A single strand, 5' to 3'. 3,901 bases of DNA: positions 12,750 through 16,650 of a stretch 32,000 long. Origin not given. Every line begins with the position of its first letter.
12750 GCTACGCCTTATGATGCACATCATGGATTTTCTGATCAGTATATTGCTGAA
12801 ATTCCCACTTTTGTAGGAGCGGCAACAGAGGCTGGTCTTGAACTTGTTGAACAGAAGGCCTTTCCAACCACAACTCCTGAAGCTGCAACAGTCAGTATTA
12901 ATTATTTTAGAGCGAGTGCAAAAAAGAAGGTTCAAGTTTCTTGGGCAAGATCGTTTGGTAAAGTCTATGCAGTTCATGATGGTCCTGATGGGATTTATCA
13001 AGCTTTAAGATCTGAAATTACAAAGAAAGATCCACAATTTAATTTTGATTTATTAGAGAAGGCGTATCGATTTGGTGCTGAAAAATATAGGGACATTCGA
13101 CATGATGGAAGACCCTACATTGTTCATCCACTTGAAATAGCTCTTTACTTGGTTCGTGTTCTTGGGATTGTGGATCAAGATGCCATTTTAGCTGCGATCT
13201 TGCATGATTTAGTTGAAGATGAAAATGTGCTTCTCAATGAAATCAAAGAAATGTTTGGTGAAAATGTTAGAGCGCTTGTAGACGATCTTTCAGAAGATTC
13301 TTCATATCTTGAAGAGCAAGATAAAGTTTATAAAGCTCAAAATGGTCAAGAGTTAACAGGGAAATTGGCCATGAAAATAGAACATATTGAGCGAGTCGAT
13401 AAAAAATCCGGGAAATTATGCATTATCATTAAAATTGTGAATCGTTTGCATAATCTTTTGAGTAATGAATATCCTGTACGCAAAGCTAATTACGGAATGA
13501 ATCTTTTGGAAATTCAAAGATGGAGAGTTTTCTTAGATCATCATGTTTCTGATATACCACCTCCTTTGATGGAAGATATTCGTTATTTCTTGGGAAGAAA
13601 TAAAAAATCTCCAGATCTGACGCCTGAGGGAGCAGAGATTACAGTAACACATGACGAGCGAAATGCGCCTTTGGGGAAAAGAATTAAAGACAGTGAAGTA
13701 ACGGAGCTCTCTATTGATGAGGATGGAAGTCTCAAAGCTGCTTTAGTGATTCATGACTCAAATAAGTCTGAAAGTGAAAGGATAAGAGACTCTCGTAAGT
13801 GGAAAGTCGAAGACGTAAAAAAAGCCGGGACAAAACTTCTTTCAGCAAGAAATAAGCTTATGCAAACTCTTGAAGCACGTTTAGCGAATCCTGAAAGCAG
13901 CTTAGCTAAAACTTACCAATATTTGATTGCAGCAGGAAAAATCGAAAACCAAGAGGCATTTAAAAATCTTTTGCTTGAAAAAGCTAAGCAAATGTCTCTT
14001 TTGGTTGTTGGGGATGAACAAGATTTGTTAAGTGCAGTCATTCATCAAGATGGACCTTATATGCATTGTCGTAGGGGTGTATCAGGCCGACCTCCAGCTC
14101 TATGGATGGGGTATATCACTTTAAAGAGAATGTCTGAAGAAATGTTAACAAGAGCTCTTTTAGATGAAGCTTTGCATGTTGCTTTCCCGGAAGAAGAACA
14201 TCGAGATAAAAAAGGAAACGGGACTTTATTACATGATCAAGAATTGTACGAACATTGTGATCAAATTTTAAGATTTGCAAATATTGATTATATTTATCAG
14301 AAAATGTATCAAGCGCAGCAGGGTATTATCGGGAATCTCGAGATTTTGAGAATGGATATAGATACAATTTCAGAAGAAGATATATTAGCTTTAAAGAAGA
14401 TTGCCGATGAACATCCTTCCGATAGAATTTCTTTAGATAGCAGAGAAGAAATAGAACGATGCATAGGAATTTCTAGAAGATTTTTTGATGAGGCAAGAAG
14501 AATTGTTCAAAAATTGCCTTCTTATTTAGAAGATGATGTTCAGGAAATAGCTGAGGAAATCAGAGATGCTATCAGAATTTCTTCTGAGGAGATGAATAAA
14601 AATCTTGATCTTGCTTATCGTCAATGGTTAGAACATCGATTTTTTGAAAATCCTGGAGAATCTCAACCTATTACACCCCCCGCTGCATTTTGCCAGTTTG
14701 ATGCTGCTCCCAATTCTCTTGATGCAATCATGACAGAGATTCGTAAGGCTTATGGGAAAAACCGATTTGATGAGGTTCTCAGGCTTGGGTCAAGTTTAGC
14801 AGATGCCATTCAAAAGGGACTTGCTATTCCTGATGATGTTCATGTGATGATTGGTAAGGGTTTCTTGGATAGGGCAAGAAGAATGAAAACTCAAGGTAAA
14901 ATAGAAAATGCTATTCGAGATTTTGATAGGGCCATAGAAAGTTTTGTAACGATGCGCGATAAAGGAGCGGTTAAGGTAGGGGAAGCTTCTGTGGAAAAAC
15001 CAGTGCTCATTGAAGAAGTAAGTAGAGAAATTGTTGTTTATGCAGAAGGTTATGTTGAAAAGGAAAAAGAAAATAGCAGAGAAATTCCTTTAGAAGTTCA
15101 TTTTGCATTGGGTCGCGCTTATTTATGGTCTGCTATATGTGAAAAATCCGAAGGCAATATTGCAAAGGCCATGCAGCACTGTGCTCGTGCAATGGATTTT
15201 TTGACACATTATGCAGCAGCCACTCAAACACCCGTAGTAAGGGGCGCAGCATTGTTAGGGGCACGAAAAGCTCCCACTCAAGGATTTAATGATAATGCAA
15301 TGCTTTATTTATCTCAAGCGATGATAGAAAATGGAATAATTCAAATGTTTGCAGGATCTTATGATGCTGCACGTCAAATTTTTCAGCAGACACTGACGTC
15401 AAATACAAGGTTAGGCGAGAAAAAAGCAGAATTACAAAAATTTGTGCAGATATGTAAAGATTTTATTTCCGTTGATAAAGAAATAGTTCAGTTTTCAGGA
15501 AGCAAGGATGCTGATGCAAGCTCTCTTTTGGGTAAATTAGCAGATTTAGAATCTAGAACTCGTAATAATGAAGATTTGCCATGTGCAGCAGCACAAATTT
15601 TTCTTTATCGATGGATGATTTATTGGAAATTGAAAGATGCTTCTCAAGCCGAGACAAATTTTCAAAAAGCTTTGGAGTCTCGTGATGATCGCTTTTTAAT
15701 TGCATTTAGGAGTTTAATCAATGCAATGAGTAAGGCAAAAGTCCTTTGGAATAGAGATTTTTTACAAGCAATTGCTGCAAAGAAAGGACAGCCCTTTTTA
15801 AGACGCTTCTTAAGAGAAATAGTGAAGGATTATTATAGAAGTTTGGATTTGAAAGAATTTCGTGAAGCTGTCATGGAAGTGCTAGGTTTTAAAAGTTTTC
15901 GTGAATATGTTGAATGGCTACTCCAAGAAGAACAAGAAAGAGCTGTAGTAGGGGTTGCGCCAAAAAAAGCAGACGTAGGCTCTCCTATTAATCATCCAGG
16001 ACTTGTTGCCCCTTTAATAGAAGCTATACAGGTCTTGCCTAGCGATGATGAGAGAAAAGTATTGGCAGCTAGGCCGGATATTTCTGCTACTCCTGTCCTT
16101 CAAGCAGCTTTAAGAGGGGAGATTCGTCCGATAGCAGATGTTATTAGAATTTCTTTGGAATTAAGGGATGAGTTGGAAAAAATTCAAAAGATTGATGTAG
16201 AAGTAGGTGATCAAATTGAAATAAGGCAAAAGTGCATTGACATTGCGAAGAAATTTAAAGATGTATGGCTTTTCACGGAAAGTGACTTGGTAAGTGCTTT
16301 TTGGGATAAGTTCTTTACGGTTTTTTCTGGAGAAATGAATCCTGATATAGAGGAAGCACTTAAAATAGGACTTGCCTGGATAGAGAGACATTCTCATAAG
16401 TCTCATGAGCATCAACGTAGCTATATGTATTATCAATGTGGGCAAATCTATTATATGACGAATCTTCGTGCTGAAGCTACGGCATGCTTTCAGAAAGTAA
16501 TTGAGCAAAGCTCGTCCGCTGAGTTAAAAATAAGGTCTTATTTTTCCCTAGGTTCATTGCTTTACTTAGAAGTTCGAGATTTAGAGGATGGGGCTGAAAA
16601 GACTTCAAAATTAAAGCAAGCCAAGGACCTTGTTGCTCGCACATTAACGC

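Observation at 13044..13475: Complete RelA/SpoT-type HD hydrolase domain embedded about 1,270 aa into a secreted giant protein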

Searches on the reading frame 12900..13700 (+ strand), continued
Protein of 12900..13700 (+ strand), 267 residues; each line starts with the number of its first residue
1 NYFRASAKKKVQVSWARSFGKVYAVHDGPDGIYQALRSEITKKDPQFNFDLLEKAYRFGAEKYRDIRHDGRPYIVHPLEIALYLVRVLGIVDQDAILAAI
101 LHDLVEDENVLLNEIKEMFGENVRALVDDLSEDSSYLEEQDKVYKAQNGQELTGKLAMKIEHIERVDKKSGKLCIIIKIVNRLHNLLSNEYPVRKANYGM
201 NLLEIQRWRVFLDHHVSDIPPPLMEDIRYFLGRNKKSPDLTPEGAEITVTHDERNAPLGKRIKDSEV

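Call 47: find_encoding_contigs(protein=P0002, flank=8000, max_places=2)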
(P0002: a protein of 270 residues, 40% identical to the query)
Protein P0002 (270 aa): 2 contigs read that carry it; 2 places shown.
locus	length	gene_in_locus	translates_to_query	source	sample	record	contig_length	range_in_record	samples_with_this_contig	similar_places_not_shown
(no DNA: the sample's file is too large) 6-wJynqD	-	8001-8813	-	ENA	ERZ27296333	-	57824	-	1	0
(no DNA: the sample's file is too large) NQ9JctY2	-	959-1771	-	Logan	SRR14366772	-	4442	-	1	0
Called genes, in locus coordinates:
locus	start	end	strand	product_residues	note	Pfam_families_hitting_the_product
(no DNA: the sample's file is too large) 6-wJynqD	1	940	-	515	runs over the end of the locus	PF00221:Lyase_aromatic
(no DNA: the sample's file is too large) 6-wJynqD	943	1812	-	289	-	PF01602:Adaptin_N (weak), PF13646:HEAT_2, PF02985:HEAT (faint)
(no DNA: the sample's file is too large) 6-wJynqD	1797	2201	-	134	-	-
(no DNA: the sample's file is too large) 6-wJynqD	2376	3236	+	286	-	-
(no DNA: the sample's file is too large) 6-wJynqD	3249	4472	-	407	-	-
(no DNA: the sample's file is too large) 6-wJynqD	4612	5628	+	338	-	-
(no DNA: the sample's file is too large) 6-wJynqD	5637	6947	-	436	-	PF10091:Glycoamylase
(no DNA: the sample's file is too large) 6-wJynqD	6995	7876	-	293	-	-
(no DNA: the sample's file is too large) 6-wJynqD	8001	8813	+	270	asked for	PF13328:HD_4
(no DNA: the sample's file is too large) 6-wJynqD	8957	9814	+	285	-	-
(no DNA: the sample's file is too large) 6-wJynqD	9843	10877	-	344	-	-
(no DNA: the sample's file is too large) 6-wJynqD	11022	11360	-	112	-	-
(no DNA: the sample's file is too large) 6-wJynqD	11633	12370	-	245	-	-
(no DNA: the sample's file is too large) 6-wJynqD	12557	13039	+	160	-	-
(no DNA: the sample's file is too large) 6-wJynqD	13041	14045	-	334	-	PF00459:Inositol_P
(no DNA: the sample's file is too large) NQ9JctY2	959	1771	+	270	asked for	PF13328:HD_4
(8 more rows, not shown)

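Call 56: find_related_loci(query=A1, collection=metagenome_contigs, flank=10000)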
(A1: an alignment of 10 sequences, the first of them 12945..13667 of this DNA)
Query A1 (241 aa) in metagenome_contigs; peptide patterns used: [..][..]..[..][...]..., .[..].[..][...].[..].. (x = any residue, [..] = any of these).
600 stretches matched a pattern (row limit reached: there are more); 553 encode a relative of the query (tblastn E <= 1e-3); the best 80 are kept; 80 distinct loci.
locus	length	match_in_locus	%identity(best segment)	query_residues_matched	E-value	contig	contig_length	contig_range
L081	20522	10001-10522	32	13-190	2e-22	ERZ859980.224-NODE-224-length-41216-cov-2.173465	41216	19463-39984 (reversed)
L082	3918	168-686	32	14-190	3e-22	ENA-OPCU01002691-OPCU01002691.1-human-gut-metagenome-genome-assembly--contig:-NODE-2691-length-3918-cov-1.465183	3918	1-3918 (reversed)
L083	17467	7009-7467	36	12-176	8e-22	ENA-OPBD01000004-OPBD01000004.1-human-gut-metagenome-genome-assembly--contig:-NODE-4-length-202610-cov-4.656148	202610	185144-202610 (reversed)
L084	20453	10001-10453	33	14-176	2e-21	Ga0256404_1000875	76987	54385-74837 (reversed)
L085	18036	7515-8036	32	14-190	3e-21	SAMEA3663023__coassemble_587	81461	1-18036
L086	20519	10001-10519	31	14-190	4e-21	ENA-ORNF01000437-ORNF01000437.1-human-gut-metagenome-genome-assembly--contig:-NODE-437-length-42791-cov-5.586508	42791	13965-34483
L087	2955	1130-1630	33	14-190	5e-21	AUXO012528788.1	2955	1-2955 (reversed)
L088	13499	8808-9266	33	12-176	8e-21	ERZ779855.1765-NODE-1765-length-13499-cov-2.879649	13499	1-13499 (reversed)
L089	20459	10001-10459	32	12-176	2e-20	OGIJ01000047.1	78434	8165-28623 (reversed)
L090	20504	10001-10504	32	13-190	2e-20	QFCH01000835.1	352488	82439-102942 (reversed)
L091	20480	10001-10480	32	13-176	4e-20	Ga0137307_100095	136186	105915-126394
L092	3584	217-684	34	9-176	3e-20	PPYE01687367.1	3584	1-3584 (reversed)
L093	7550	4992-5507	32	9-190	4e-20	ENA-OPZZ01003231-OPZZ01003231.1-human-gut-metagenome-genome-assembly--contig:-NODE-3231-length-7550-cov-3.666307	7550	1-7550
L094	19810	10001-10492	33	5-171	4e-20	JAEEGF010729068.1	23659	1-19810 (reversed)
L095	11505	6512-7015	31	13-182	1e-19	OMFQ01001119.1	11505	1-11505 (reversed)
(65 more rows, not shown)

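Call 70: search_protein_families(library=pfam, proteins=[P0044, P0022, P0006, P0007], max_evalue=0.001)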
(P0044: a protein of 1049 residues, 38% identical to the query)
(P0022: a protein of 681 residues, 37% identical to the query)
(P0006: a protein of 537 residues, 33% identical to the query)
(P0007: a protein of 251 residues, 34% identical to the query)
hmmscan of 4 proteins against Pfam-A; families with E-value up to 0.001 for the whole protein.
P0044 (1049 aa): 1 family
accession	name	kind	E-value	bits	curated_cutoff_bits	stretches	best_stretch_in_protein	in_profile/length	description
PF01966.28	HD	-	2.5e-07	31.4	22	0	716-785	2-76/116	HD domain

P0022 (681 aa): 0 families

P0006 (537 aa): 2 families
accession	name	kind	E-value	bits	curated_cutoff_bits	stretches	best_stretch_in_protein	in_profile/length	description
PF13328.12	HD_4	-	1e-33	116.7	27.2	2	59-220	1-152/156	HD domain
PF01966.28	HD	-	1e-06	29.5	22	0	338-474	1-111/116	HD domain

P0007 (251 aa): 2 families
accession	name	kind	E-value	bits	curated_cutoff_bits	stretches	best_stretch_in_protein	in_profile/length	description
PF13328.12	HD_4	-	3.9e-45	153.8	27.2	1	70-211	1-141/156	HD domain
PF01966.28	HD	-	4e-14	53.3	22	1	89-193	1-115/116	HD domain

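Call 78: fold_search(model_id=the predicted structure, library=viral)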
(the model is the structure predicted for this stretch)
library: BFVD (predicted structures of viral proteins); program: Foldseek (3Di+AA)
matches with E <= 10: 189; with E <= 0.001: 13
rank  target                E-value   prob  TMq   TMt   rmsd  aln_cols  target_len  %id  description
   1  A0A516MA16            7.3e-07  1.00  0.57  0.62   4.5       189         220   23  (no name in the UniProt tables at hand)
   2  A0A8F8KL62            2.6e-06  1.00  0.56  0.66   5.5       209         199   24  (P)ppGpp synthetase/hydrolase [Clandestinovirus]
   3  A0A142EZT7            8.6e-06  1.00  0.52  0.60   6.6       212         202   21  (no name in the UniProt tables at hand)
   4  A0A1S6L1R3            1.0e-05  1.00  0.55  0.49   4.7       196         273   20  (no name in the UniProt tables at hand)
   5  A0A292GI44            1.6e-05  1.00  0.50  0.56   6.0       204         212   23  (no name in the UniProt tables at hand)
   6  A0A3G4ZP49            2.3e-05  1.00  0.55  0.43   4.4       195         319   23  HD domain-containing protein [Terrestrivirus sp.]
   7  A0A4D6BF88            3.3e-05  1.00  0.59  0.69   7.7       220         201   15  (no name in the UniProt tables at hand)
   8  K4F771                3.4e-05  1.00  0.53  0.58   5.1       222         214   20  Uncharacterized protein [Cronobacter phage vB_CsaM_GAP32]
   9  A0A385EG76            2.0e-04  1.00  0.53  0.48   7.9       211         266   16  HD/PDEase domain protein [Caulobacter phage CcrSC]
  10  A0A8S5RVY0            5.9e-04  1.00  0.45  0.62   5.5       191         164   17  (P)ppGpp synthetase, RelA/SpoT family [Siphoviridae sp. ctHip2]
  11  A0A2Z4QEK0            7.1e-04  1.00  0.47  0.50   9.8       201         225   16  HD/PDEase domain-containing protein [Erwinia phage vB_EamM_Alexandra]
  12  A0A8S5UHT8            7.4e-04  1.00  0.46  0.65   6.0       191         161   21  Guanosine polyphosphate pyrophosphohydrolases/synthetase [Myoviridae sp. ctu2j3]
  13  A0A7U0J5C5            8.5e-04  1.00  0.48  0.49   7.6       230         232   14  Guanosine-3',5'-bis(Diphosphate) 3'-pyrophosphohydrolase / GTP pyrophosphokinase, (P)ppGpp synthetase II [Klebsiella phage vB_KpM_FBKp24]
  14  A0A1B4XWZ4            1.4e-03  1.00  0.51  0.65   4.8       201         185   16  Phosphohydrolase [Tenacibaculum phage pT24]
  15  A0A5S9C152            2.5e-03  1.00  0.47  0.62   4.8       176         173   20  Phosphohydrolase [Tenacibaculum phage PTm1]
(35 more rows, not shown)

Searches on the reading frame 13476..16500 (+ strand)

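Call 18: search_protein_families(library=pfam, proteins=[window:13476-16500:+], max_evalue=1)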
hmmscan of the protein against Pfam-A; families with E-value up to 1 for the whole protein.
window:13476-16500:+ (1008 aa): 6 families
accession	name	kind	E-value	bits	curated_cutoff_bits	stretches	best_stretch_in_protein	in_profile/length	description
PF07719.23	TPR_2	-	3.7e-06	27.1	27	0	985-1007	4-26/34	Tetratricopeptide repeat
PF00515.34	TPR_1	-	8.4e-06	25.8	27.8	0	473-488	14-29/34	Tetratricopeptide repeat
PF13181.12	TPR_8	-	0.001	19.5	25.7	1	714-736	9-31/34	Tetratricopeptide repeat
PF13424.12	TPR_12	-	0.042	14.5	30.1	0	615-648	5-38/77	Tetratricopeptide repeat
PF13374.12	TPR_10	-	0.18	12.3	27.5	0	627-644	16-33/42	Tetratricopeptide repeat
PF15237.11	PTRF_SDPR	-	0.63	10.1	30.5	1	73-141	148-216/250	PTRF/SDPR family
